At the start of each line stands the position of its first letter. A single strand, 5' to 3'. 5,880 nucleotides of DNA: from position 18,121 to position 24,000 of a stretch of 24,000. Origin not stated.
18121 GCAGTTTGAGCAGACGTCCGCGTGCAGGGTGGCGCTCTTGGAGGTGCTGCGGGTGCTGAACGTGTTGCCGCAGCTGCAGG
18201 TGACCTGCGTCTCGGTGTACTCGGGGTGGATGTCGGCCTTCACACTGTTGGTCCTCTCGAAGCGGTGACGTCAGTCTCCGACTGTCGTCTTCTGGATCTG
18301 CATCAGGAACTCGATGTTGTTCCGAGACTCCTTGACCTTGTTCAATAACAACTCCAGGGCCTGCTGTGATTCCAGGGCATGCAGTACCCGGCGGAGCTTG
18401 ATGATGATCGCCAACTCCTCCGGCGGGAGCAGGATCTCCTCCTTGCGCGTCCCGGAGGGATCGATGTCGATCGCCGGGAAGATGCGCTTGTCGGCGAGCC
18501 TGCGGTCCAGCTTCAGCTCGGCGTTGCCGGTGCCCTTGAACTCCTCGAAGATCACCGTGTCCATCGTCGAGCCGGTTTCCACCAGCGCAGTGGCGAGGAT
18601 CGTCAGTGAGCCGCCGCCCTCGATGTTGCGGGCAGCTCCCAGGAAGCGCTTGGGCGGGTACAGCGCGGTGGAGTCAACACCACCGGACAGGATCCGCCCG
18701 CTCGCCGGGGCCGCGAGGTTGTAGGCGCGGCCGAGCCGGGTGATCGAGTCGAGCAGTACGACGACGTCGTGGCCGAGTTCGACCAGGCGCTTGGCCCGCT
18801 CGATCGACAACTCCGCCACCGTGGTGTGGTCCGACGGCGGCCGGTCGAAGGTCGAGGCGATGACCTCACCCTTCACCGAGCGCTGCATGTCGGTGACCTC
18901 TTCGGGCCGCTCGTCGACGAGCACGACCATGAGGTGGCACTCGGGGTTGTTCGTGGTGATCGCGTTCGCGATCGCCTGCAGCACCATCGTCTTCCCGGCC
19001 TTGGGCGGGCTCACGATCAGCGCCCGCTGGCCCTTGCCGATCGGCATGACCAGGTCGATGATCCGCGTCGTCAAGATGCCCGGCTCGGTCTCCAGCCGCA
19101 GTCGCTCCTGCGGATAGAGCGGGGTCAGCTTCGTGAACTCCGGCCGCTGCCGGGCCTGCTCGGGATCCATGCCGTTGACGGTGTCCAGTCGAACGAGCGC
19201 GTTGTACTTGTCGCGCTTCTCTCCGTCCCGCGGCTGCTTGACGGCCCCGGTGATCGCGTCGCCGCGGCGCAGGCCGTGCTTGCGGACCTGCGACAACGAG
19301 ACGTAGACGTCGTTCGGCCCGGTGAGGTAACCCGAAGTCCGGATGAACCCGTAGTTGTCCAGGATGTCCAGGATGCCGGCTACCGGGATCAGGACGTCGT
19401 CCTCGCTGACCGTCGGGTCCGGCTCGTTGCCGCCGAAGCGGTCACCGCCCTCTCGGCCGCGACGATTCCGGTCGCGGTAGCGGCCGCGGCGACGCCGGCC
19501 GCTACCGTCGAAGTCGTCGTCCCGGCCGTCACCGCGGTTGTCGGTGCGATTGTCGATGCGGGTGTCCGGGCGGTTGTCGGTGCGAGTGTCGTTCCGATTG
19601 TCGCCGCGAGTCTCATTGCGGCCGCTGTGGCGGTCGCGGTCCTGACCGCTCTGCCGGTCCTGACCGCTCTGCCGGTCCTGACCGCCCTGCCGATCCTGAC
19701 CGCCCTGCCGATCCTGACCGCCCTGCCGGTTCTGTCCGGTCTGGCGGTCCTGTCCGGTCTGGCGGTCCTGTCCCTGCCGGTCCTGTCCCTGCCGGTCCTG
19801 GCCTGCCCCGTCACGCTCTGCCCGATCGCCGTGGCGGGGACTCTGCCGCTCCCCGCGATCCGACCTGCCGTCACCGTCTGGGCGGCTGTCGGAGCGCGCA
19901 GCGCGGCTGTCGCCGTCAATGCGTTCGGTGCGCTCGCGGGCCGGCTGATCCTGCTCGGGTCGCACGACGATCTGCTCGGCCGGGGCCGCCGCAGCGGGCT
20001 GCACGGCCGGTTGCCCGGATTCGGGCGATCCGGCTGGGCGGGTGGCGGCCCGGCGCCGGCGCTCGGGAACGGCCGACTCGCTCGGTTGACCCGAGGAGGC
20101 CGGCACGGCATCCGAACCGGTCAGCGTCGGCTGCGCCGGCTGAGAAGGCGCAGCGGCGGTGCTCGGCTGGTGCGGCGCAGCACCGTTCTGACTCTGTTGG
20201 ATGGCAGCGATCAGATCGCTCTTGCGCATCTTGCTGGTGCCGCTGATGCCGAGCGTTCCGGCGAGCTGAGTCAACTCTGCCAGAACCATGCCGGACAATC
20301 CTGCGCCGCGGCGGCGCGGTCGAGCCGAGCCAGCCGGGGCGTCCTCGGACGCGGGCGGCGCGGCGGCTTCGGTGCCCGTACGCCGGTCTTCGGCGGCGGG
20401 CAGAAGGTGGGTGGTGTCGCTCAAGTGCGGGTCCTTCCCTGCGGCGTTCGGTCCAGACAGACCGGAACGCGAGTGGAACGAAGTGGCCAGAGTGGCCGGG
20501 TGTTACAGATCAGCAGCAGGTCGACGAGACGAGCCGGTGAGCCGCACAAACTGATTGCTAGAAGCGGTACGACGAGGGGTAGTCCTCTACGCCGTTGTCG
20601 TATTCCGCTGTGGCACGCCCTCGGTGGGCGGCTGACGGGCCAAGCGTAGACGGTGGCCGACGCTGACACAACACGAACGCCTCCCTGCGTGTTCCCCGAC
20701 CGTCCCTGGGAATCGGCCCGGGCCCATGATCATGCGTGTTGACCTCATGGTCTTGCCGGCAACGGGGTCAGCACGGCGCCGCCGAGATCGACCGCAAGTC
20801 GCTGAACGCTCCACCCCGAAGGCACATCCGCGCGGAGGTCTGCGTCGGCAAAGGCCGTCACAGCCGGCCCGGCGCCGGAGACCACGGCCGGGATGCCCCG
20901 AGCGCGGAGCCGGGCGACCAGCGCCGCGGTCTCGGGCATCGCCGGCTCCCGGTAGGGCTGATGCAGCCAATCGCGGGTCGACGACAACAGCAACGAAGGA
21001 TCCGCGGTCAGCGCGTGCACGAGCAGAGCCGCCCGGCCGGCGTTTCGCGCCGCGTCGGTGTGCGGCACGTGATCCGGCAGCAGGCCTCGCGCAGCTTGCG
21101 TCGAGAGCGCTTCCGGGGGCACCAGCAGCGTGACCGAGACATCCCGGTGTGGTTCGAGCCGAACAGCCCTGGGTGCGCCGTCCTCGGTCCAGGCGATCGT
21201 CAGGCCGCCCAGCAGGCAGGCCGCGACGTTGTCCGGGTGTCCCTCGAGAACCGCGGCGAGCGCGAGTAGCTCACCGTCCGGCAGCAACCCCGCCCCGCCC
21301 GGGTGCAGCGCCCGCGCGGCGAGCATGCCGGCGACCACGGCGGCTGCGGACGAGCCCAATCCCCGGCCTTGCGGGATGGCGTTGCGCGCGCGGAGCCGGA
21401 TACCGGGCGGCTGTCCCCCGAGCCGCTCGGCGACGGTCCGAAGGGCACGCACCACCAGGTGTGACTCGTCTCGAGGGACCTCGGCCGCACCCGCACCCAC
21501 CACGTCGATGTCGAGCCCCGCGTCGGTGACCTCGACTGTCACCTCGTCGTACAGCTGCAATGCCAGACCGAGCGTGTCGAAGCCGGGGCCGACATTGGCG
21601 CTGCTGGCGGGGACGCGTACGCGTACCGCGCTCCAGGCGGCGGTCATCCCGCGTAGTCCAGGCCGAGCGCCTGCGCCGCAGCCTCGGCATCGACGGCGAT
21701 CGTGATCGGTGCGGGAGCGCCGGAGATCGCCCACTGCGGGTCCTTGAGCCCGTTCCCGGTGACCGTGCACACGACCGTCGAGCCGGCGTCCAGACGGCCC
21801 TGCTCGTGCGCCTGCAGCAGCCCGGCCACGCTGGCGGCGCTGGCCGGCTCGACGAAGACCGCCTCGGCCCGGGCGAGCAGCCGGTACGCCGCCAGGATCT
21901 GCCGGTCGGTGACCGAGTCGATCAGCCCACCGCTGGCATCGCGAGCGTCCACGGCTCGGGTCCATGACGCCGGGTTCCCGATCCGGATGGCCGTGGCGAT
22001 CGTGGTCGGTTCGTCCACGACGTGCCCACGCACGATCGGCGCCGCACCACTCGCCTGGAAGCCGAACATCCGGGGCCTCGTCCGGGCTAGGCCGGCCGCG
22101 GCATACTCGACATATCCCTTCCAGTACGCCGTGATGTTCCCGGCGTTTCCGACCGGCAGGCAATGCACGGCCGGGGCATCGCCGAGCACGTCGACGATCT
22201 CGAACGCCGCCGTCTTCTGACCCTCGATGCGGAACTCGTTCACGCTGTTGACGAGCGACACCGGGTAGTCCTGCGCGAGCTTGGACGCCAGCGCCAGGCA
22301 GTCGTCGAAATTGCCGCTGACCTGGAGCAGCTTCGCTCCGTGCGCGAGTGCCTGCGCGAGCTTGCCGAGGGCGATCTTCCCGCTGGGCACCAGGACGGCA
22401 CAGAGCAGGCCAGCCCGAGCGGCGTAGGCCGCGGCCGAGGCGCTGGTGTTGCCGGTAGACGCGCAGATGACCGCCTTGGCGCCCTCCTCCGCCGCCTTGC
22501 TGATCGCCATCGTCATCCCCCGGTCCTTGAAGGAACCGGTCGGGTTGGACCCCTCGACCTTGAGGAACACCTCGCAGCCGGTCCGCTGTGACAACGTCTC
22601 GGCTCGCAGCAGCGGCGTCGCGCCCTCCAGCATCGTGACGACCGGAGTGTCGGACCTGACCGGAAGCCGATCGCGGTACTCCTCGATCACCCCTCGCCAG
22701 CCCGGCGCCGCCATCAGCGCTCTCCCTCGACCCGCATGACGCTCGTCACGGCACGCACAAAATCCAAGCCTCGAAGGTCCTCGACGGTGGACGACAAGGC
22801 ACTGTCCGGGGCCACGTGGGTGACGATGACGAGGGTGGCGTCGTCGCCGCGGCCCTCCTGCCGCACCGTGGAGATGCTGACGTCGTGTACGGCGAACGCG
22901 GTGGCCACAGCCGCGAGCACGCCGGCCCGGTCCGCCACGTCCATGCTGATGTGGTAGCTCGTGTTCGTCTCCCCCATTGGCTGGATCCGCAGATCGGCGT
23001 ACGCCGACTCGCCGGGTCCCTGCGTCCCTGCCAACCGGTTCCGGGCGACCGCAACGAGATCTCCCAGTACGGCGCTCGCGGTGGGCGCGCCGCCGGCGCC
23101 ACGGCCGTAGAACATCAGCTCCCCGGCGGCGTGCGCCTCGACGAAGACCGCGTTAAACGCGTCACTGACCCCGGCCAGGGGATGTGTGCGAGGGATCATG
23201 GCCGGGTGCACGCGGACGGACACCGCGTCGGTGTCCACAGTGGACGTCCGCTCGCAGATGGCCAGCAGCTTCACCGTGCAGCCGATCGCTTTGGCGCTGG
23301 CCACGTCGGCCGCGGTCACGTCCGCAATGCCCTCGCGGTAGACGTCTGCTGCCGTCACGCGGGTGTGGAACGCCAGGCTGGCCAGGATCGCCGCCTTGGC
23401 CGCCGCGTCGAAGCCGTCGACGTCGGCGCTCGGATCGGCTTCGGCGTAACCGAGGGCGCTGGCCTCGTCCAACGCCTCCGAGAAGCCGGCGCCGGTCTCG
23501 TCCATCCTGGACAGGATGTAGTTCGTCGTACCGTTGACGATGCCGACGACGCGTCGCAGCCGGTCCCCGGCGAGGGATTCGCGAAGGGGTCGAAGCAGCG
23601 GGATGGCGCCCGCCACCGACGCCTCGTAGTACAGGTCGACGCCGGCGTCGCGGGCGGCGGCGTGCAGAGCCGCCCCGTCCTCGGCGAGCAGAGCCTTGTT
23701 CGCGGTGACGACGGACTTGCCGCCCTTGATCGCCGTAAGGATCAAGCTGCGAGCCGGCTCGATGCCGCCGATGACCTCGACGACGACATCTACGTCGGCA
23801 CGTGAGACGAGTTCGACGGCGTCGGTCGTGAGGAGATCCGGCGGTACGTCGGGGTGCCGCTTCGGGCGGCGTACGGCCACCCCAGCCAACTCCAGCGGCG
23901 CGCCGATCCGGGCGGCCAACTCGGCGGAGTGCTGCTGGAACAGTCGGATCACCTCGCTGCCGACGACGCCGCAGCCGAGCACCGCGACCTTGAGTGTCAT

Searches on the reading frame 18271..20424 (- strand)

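Call 4: search_protein_families(library=pfam, proteins=[window:18271-20424:-], max_evalue=0.01)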
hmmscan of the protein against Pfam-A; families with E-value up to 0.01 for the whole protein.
window:18271-20424:- (717 aa): 3 families
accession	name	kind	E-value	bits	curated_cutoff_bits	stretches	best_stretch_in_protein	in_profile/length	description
PF07497.18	Rho_RNA_bind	-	9e-28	96.3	27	1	348-422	1-73/73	Rho termination factor, RNA-binding domain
PF00006.31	ATP-synt_ab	-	2.2e-25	90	29.5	1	453-657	2-211/213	ATP synthase alpha/beta family, nucleotide-binding domain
PF07498.18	Rho_N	-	1.4e-10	41.4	24.9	1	43-79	2-38/43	Rho termination factor, N-terminal domain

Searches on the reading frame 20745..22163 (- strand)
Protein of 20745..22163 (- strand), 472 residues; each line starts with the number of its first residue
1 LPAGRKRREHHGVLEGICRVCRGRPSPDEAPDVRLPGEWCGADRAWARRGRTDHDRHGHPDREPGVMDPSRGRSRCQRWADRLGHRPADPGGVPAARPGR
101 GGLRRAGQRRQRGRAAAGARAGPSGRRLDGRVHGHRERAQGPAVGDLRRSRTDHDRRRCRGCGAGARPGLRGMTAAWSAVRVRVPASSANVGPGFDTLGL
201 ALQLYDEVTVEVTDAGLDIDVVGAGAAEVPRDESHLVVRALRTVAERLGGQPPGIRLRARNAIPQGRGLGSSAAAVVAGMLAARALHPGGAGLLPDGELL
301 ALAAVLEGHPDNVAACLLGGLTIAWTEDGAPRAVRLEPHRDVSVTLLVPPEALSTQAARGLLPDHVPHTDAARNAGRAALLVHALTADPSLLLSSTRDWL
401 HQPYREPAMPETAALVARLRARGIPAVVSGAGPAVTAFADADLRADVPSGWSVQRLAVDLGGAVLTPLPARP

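Call 45: search_protein_families(library=pfam, proteins=[window:20745-22163:-], max_evalue=0.01)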
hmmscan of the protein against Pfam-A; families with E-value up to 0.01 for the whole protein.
window:20745-22163:- (472 aa): 3 families
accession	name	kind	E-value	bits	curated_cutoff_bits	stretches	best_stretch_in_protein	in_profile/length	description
PF00288.32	GHMP_kinases_N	-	7.6e-18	65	22.3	1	236-320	2-87/87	GHMP kinases N terminal domain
PF08544.19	GHMP_kinases_C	-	3.2e-05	24.7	21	1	394-444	19-72/85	GHMP kinases C terminal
PF22700.2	MVD-like_N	-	0.0008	19.5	27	1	198-285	26-113/157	Diphosphomevalonate decarboxylase-like N-terminal domain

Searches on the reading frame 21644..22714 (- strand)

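Call 45: search_protein_families(library=pfam, proteins=[window:21644-22714:-], max_evalue=0.01)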
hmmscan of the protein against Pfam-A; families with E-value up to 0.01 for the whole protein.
window:21644-22714:- (356 aa): 1 family
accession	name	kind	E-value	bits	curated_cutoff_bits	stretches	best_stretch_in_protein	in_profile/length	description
PF00291.31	PALP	-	6.4e-73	246.1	35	1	26-320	1-295/295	Pyridoxal-phosphate dependent enzyme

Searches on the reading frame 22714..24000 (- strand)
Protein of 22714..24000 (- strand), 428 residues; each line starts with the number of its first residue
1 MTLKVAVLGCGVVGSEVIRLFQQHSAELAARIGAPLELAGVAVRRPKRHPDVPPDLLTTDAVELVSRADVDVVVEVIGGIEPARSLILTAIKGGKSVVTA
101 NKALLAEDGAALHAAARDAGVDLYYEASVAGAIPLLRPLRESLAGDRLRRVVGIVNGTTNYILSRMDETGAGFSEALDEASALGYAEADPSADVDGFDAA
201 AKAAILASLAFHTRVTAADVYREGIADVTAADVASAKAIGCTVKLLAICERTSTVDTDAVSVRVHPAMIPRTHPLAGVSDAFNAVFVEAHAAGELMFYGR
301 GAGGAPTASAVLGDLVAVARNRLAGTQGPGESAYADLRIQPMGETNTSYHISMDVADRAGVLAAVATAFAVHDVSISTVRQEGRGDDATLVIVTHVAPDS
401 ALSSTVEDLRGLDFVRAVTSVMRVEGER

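Call 45: search_protein_families(library=pfam, proteins=[window:22714-24000:-], max_evalue=0.01)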
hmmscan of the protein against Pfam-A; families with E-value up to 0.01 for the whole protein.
window:22714-24000:- (428 aa): 6 families
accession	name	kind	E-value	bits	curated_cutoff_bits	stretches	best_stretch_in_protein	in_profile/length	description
PF00742.24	Homoserine_dh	-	3e-66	223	22.9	1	134-316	1-173/173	Homoserine dehydrogenase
PF03447.22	NAD_binding_3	-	1e-24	87.9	24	1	9-126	1-116/116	Homoserine dehydrogenase, NAD binding domain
PF01842.31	ACT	-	3.8e-09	36.6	27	1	351-412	3-64/66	ACT domain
PF03435.24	Sacchrp_dh_NADP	-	0.0034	18.2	25.1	1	5-121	1-126/129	Saccharopine dehydrogenase NADP binding domain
PF22629.2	ACT_AHAS_ss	-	0.0049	17.4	27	0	351-413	1-63/67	AHAS small subunit-like ACT domain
PF01118.30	Semialdhyde_dh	-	0.0058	17.5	26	0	4-104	1-100/121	Semialdehyde dehydrogenase, NAD binding domain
